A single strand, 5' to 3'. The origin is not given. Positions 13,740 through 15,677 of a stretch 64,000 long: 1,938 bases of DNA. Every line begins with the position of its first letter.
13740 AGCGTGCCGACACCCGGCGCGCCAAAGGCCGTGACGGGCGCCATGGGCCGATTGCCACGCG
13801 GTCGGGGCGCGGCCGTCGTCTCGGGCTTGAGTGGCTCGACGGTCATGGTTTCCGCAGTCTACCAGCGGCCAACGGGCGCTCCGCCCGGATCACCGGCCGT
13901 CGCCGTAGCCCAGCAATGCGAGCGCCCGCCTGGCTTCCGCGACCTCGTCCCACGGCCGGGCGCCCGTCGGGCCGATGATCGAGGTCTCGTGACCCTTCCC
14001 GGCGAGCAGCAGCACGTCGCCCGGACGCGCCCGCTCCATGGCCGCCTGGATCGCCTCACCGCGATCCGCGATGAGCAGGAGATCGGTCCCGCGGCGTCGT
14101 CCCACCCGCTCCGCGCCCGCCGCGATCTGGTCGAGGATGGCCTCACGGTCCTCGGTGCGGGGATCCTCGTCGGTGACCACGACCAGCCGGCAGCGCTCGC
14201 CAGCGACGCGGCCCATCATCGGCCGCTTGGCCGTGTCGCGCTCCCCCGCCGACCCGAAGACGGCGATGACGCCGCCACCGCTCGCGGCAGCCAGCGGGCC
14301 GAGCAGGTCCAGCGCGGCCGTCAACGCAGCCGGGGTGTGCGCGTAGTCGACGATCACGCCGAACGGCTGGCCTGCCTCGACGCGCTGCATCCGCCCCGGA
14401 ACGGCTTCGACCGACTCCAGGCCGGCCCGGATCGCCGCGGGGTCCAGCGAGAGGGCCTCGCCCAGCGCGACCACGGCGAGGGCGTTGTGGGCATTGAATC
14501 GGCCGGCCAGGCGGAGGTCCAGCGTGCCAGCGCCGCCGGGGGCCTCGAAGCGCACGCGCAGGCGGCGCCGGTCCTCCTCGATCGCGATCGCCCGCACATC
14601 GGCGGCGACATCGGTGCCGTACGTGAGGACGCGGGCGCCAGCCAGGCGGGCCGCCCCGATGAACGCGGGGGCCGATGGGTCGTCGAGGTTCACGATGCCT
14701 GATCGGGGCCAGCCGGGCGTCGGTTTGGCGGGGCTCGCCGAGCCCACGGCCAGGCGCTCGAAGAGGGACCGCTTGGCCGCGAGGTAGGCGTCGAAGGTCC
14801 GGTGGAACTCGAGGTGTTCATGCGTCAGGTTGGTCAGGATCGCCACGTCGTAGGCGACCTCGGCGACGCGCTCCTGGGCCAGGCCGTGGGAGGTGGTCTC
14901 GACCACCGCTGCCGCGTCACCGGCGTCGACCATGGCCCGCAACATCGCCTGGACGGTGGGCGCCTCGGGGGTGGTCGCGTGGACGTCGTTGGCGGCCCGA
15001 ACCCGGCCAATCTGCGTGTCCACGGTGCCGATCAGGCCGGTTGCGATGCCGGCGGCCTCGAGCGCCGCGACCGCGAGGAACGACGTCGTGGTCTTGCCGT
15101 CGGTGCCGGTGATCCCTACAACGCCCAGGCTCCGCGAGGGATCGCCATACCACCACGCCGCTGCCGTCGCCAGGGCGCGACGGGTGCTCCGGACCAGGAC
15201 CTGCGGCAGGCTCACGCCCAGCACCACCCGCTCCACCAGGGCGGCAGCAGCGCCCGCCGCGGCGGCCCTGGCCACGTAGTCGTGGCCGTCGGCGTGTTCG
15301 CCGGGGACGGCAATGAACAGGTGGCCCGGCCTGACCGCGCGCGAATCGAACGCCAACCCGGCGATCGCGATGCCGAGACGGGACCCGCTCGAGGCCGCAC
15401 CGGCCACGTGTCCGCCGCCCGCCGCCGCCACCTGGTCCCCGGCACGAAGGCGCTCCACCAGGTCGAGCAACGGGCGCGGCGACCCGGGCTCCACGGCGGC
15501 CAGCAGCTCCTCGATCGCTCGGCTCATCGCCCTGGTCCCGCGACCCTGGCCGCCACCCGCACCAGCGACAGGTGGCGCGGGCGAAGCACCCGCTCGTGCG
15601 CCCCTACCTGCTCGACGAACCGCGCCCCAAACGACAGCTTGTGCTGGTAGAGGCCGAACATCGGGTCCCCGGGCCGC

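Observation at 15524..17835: Tandem FemAB-family paralogs between murE and murJ, one with a Gly/Ala-rich tail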

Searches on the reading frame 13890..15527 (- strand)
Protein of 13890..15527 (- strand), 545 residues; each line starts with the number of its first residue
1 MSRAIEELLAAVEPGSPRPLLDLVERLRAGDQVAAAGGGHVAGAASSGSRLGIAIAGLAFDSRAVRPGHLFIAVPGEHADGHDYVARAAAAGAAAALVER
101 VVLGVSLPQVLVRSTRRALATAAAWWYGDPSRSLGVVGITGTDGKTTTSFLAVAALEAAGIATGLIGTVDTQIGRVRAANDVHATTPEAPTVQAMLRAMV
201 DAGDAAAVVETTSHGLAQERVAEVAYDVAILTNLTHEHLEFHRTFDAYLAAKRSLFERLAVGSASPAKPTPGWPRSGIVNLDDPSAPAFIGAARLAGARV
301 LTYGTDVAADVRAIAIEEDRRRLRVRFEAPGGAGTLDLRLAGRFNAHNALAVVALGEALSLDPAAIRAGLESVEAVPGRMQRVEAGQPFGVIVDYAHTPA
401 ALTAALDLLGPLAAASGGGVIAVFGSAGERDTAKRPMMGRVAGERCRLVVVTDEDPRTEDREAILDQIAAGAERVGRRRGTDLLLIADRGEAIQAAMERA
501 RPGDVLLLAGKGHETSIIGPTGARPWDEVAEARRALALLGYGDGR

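Call 4: search_protein_families(library=pfam, proteins=[window:13890-15527:-], max_evalue=0.01)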
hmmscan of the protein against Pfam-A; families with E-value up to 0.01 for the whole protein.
window:13890-15527:- (545 aa): 3 families
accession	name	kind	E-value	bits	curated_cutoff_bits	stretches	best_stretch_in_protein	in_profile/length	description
PF08245.18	Mur_ligase_M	-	1.2e-44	153.1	24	1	139-355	1-199/200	Mur ligase middle domain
PF02875.26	Mur_ligase_C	-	9.2e-29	101.3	28.4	1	378-512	1-127/127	Mur ligase, glutamate ligase domain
PF01225.30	Mur_ligase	-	4.4e-08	33.8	21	1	55-102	2-54/95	Mur ligase family, catalytic domain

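Call 5: search_protein_families(library=ncbifam, proteins=[window:13890-15527:-], max_evalue=0.01)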
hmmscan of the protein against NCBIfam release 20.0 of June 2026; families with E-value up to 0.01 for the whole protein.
window:13890-15527:- (545 aa): 30 families (the best 25 are shown)
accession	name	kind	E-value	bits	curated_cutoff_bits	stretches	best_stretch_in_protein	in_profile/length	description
TIGR01085.1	murE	subfamily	1.2e-137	459.7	257.3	1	54-536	3-471/472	UDP-N-acetylmuramyl-tripeptide synthetase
NF001124.0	PRK00139.1-2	equivalog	7.8e-130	433.9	476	1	47-537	20-493/500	UDP-N-acetylmuramoyl-L-alanyl-D-glutamate--2,6-diaminopimelate ligase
NF008896.0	PRK11929.1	equivalog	1.5e-127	426.9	1023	1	54-537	28-499/965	bifunctional UDP-N-acetylmuramoyl-L-alanyl-D-glutamate--2,6-diaminopimelate ligase MurE/UDP-N-acetylmuramoyl-tripeptide--D-alanyl-D-alanine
NF001126.0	PRK00139.1-4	equivalog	1.4e-123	413.1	373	1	53-535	21-481/486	UDP-N-acetylmuramoyl-L-alanyl-D-glutamate--2,6-diaminopimelate ligase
NF001123.0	PRK00139.1-1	equivalog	3e-93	313.1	586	1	54-518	19-471/493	UDP-N-acetylmuramoyl-L-alanyl-D-glutamate--2,6-diaminopimelate ligase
NF010628.0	PRK14022.1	equivalog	4.1e-73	246.8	536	1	53-515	33-459/483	UDP-N-acetylmuramoyl-L-alanyl-D-glutamate--L-lysine ligase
NF001130.0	PRK00139.2-4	equivalog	8.7e-58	196.3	715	2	54-255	30-234/516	UDP-N-acetylmuramoyl-L-alanyl-D-glutamate--2,6-diaminopimelate ligase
NF001129.0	PRK00139.2-3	equivalog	4.4e-49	167.3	762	1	55-519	41-497/517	UDP-N-acetylmuramoyl-L-alanyl-D-glutamate--2,6-diaminopimelate ligase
TIGR01143.1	murF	subfamily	1.4e-44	152.7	288.6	1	60-429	1-336/418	UDP-N-acetylmuramoyl-tripeptide--D-alanyl-D-alanine ligase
NF001131.0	PRK00139.2-5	equivalog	4.4e-38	131.3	1000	2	333-514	288-460/483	UDP-N-acetylmuramoyl-L-alanyl-D-glutamate--2,6-diaminopimelate ligase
NF001127.0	PRK00139.2-1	equivalog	5.3e-36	124.4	997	2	57-255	33-234/520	UDP-N-acetylmuramoyl-L-alanyl-D-glutamate--2,6-diaminopimelate ligase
NF008041.0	PRK10773.1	equivalog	4.9e-30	104.7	551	1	53-410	22-349/453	UDP-N-acetylmuramoyl-tripeptide--D-alanyl-D-alanine ligase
TIGR02068.2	cya_phycin_syn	equivalog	1e-28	99.9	850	2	343-509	682-847/862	cyanophycin synthetase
NF010623.0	PRK14016.1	subfamily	1.5e-24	86.2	877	1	134-509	480-849/871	cyanophycin synthetase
NF010693.0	PRK14093.1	equivalog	1.5e-23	83.2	544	1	43-428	17-379/479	UDP-N-acetylmuramoylalanyl-D-glutamyl-2,6-diaminopimelate--D-alanyl-D-alanine ligase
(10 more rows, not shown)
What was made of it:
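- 13890..15527 (-): murE, the ligase that adds the third stem-peptide residue. Its ATG overlaps the fem1 stop (ATGA). It carries DEDPR where diaminopimelate-adding enzymes have D-DNPR. TIGR01085 460 bits (call 5).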

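Call 28: search_solved_structures(query=window:13890-15527:-, max_evalue=1e-20, show_alignments=0)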
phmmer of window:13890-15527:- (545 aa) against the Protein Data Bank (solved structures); distinct sequences matched with E-value up to 1e-20: 15.
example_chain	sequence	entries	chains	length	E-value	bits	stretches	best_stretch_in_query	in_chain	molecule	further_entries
8f5d_A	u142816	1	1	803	8.4e-86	292.2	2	55-538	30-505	Multifunctional fusion protein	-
8w9z_N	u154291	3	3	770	1.4e-83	284.9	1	51-537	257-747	UDP-N-acetylmuramoyl-L-alanyl-D-glutamate--2, 6-diaminopimelate ligase-like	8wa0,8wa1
8g6p_A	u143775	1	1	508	4.7e-76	260.1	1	53-536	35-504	UDP-N-acetylmuramoyl-L-alanyl-D-glutamate--2,6-diaminopimelate ligase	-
2wtz_A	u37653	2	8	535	1.5e-74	255.1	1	15-538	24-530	UDP-N-ACETYLMURAMOYL-L-ALANYL-D-GLUTAMATE--2,6-DIAMINOPIMELATE LIGASE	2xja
4bub_A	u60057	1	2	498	8.6e-67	229.5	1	53-516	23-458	UDP-N-ACETYLMURAMOYL-L-ALANYL-D-GLUTAMATE--LD-LYSINE LIGASE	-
8r5o_Q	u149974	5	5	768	2.7e-65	224.6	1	50-537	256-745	PAP11 | PAP11, MurE-like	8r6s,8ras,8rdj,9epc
8qma_O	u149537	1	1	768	1.3e-64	222.3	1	50-537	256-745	PAP11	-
8xzv_J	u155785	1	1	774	6e-60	206.9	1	51-537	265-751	MurE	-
7b6o_A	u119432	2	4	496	1.7e-59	205.4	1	54-530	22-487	UDP-N-acetylmuramoyl-L-alanyl-D-glutamate-2,6-diaminopimelate ligase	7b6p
7b53_A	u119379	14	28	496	2.6e-59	204.8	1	54-530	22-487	UDP-N-acetylmuramoyl-L-alanyl-D-glutamate--2,6-diaminopimelate ligase | UDP-N-acetylmuramoyl-L-alanyl-D-glutamate-2,6-diaminopimelate ligase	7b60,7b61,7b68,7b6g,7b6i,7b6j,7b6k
1e8c_A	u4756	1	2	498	2.7e-59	204.8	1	54-532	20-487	UDP-N-ACETYLMURAMOYLALANYL-D-GLUTAMATE--2,6-DIAMINOPIMELATE LIGASE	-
4c12_A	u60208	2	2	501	2.7e-55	191.6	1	55-520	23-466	UDP-N-ACETYLMURAMOYL-L-ALANYL-D-GLUTAMATE--L-LYSINE LIGASE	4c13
7d27_A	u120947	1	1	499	2e-51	178.8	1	57-536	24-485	UDP-N-acetylmuramoyl-L-alanyl-D-glutamate--2,6-diaminopimelate ligase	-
4cvk_A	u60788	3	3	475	3.7e-29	105.4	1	56-431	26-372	UDP-N-acetylmuramoyl-tripeptide--D-alanyl-D-alanine ligase | UDP-N-ACETYLMURAMOYL-TRIPEPTIDE--D-ALANYL-D- ALANINE LIGASE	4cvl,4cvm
1gg4_A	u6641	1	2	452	2.7e-24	89.3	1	53-413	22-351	UDP-N-ACETYLMURAMOYLALANYL-D-GLUTAMYL-2,6-DIAMINOPIMELATE-D-ALANYL-D-ALANYL LIGASE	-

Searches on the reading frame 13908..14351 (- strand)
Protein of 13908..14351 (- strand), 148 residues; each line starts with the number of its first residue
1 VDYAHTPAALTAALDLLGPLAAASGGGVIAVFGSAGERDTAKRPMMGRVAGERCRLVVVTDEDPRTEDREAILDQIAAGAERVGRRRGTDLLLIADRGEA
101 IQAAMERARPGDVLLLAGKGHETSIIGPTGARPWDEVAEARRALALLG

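Call 30: search_solved_structures(query=window:13908-14351:-, max_evalue=0.001, show_alignments=5)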
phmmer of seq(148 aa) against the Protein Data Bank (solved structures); distinct sequences matched with E-value up to 0.001: 13.
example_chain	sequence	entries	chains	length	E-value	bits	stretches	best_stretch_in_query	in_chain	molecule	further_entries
8f5d_A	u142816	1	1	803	5.4e-29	104.5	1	1-145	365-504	Multifunctional fusion protein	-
8g6p_A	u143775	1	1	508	1.2e-27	100.1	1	1-144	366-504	UDP-N-acetylmuramoyl-L-alanyl-D-glutamate--2,6-diaminopimelate ligase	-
2wtz_A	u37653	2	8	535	2.9e-26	95.6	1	1-145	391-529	UDP-N-ACETYLMURAMOYL-L-ALANYL-D-GLUTAMATE--2,6-DIAMINOPIMELATE LIGASE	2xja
7b6o_A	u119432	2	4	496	4e-22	82.2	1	1-137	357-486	UDP-N-acetylmuramoyl-L-alanyl-D-glutamate-2,6-diaminopimelate ligase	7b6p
1e8c_A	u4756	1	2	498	5.2e-22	81.8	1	1-137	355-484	UDP-N-ACETYLMURAMOYLALANYL-D-GLUTAMATE--2,6-DIAMINOPIMELATE LIGASE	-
7b53_A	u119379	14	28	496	5.3e-22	81.8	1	1-137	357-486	UDP-N-acetylmuramoyl-L-alanyl-D-glutamate--2,6-diaminopimelate ligase | UDP-N-acetylmuramoyl-L-alanyl-D-glutamate-2,6-diaminopimelate ligase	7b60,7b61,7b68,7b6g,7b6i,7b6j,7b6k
7d27_A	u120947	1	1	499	5.8e-21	78.5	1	1-144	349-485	UDP-N-acetylmuramoyl-L-alanyl-D-glutamate--2,6-diaminopimelate ligase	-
4bub_A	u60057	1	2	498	8.8e-20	74.6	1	1-124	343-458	UDP-N-ACETYLMURAMOYL-L-ALANYL-D-GLUTAMATE--LD-LYSINE LIGASE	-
8w9z_N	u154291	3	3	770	5.1e-18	68.9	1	1-80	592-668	UDP-N-acetylmuramoyl-L-alanyl-D-glutamate--2, 6-diaminopimelate ligase-like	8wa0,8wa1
4c12_A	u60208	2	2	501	2e-13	54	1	1-128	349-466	UDP-N-ACETYLMURAMOYL-L-ALANYL-D-GLUTAMATE--L-LYSINE LIGASE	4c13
8xzv_J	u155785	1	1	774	1.2e-11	48.3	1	1-80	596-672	MurE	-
8qma_O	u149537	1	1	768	1.8e-11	47.7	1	1-79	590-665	PAP11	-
8r5o_Q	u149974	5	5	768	1.8e-11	47.7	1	1-79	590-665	PAP11 | PAP11, MurE-like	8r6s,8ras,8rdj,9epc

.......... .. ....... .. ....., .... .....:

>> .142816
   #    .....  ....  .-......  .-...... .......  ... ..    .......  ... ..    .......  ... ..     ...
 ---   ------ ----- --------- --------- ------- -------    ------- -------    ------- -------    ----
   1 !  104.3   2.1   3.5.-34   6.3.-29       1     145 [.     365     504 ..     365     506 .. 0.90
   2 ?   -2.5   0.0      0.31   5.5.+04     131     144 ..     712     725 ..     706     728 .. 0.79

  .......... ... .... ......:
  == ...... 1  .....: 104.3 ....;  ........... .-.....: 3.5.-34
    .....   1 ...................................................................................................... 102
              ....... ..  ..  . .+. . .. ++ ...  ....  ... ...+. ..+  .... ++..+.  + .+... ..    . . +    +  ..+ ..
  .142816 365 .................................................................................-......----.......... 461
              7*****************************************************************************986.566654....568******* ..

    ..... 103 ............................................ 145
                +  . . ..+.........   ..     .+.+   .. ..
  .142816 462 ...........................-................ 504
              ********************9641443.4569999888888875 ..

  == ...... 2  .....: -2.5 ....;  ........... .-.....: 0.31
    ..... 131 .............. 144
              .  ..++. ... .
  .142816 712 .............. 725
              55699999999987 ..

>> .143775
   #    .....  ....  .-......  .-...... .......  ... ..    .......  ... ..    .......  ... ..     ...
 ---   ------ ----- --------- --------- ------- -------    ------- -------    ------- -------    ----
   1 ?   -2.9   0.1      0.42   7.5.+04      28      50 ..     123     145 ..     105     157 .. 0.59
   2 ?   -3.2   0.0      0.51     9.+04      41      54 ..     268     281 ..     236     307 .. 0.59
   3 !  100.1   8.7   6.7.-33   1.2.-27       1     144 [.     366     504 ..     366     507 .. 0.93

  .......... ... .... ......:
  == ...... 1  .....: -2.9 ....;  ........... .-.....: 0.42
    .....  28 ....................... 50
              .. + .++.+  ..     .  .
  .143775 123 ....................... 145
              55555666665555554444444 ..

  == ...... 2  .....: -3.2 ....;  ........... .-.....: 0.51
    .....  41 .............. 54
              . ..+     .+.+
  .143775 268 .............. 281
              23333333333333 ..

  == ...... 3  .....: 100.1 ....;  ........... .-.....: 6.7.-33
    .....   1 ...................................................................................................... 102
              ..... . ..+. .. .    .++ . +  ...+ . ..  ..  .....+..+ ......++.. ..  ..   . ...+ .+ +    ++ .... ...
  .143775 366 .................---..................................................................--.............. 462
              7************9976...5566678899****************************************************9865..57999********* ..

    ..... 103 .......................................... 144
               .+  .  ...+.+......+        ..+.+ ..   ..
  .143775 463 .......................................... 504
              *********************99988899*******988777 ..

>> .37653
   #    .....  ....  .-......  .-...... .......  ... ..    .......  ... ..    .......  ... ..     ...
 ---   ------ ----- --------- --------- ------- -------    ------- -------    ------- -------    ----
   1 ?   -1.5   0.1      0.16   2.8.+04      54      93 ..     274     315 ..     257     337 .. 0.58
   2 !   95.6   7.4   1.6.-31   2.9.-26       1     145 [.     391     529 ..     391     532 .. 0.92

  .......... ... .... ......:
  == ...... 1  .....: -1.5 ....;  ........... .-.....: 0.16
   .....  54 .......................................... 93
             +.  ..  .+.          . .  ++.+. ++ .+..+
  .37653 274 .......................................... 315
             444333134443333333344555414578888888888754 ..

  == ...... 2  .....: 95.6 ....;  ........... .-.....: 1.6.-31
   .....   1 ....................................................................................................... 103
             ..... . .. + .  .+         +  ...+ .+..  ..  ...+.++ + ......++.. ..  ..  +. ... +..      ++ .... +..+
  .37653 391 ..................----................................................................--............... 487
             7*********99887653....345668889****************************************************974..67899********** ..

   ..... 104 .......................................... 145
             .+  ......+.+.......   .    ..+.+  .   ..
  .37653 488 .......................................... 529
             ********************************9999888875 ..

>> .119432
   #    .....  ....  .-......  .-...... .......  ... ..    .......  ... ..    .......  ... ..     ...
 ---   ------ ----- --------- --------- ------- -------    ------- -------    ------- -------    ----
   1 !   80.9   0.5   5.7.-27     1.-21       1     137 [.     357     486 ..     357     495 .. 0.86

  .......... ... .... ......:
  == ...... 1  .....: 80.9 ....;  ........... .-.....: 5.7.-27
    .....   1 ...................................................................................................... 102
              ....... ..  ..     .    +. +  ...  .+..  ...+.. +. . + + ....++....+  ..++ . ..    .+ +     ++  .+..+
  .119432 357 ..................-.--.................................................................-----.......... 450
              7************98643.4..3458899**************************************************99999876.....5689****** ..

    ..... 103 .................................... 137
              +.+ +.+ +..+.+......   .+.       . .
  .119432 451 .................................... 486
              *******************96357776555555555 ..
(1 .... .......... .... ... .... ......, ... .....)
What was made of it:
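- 13890..15527 (-): The motif was compared with E. coli 1e8c, M. tuberculosis 2wtz and others (call 30).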
